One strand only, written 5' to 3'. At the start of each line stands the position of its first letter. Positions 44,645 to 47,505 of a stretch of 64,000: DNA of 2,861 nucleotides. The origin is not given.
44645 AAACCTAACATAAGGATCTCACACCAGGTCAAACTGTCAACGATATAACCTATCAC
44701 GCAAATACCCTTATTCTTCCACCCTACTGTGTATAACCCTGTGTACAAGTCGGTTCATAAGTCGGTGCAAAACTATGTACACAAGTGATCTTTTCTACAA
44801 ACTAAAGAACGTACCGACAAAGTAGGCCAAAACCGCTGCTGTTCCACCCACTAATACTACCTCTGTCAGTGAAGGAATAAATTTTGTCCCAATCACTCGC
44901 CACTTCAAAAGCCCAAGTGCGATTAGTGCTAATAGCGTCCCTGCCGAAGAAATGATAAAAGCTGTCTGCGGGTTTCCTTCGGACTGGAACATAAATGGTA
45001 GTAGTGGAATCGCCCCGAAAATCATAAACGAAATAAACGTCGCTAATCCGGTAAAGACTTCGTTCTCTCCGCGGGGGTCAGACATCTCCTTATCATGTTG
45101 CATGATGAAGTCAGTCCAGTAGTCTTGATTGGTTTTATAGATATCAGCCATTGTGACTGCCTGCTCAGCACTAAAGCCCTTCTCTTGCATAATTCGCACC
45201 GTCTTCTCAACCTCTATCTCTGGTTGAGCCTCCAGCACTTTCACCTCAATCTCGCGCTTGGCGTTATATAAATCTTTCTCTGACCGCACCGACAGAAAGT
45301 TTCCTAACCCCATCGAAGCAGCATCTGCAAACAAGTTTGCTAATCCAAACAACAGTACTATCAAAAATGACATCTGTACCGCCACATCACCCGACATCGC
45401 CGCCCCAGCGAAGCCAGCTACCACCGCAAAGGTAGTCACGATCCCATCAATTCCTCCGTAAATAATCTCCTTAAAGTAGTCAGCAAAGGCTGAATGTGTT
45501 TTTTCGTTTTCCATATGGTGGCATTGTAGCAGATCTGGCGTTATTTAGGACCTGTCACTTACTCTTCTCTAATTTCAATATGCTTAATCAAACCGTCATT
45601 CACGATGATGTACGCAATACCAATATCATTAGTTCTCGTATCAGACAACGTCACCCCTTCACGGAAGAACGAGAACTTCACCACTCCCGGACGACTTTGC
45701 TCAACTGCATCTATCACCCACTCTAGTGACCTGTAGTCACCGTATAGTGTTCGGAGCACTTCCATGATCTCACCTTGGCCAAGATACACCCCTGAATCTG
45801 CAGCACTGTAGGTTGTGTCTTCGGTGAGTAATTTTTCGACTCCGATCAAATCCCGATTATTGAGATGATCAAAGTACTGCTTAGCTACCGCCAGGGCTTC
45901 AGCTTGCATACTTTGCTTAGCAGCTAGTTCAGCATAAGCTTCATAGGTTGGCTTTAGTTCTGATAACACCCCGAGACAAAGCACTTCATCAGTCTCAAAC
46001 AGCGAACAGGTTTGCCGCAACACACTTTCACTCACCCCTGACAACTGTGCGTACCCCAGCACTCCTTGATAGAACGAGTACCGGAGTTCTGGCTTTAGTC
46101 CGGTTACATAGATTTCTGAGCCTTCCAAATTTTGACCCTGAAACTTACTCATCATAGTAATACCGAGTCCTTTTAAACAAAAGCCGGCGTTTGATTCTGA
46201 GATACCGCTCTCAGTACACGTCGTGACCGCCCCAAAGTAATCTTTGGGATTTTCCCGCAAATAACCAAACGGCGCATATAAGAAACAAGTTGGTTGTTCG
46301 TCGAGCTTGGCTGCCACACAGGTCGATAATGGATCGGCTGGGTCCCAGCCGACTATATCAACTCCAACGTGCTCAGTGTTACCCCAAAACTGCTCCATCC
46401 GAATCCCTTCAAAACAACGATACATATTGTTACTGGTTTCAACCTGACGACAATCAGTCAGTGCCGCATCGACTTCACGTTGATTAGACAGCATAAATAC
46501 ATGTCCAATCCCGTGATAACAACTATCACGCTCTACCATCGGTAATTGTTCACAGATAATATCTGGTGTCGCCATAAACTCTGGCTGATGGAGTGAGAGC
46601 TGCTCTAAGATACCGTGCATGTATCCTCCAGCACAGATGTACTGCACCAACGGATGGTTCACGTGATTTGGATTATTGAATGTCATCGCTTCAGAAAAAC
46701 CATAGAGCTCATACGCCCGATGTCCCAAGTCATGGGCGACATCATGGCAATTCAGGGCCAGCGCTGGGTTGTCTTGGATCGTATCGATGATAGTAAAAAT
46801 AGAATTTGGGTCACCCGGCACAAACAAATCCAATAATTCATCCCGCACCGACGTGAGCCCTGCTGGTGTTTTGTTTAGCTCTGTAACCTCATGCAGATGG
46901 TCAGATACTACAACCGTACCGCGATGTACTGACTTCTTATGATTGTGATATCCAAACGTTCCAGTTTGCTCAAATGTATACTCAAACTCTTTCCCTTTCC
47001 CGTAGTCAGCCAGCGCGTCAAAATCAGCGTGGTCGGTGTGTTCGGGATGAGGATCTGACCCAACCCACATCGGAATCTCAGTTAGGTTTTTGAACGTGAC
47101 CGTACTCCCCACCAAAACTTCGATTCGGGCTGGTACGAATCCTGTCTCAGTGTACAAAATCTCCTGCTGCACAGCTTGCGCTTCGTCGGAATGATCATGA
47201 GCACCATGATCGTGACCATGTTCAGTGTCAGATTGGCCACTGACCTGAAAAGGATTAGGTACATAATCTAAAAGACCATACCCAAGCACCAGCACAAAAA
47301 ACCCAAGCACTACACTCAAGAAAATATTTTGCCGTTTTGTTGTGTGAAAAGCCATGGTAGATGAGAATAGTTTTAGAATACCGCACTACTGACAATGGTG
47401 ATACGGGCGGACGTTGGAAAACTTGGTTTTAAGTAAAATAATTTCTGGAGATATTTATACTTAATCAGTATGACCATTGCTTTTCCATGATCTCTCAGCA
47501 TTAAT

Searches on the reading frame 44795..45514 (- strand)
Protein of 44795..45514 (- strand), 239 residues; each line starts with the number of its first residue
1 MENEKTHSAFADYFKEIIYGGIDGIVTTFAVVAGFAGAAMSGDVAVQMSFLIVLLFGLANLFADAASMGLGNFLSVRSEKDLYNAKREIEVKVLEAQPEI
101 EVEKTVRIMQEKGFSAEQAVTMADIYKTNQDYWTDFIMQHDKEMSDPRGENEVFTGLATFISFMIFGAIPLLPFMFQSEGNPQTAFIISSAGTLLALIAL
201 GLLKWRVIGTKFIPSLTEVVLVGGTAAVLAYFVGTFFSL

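Call 46: search_protein_families(library=pfam, proteins=[window:44795-45514:-], max_evalue=0.001)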
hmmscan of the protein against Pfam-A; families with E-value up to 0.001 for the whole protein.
window:44795-45514:- (239 aa): 1 family
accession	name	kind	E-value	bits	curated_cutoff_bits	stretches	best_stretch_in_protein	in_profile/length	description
PF01988.24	VIT1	-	6.3e-55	186.7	28.1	1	15-235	2-214/214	VIT family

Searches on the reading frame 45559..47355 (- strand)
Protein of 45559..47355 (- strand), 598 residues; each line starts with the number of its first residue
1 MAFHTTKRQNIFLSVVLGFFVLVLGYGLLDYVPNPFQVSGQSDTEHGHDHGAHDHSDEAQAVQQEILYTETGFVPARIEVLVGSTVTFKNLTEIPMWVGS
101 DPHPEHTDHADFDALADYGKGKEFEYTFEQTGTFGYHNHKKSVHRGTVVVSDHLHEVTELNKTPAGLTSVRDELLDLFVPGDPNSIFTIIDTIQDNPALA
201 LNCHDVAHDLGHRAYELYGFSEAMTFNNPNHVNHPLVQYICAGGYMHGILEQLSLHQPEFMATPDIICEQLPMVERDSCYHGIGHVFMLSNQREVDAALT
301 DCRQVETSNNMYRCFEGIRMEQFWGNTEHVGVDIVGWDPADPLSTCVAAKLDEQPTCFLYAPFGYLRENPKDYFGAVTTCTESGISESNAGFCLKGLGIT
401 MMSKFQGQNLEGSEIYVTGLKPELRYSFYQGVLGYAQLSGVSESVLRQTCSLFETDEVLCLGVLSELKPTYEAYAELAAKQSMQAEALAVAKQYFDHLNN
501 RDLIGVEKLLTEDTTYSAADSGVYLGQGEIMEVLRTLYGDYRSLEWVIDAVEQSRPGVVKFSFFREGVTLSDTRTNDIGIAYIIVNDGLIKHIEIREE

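Call 7: search_protein_families(library=pfam, proteins=[window:45559-47355:-], max_evalue=0.001)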
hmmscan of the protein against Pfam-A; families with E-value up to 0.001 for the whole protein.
window:45559-47355:- (598 aa): 1 family
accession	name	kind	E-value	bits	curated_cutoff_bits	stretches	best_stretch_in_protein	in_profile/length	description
PF12680.13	SnoaL_2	-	0.0002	22.4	27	1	492-558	2-67/102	SnoaL-like domain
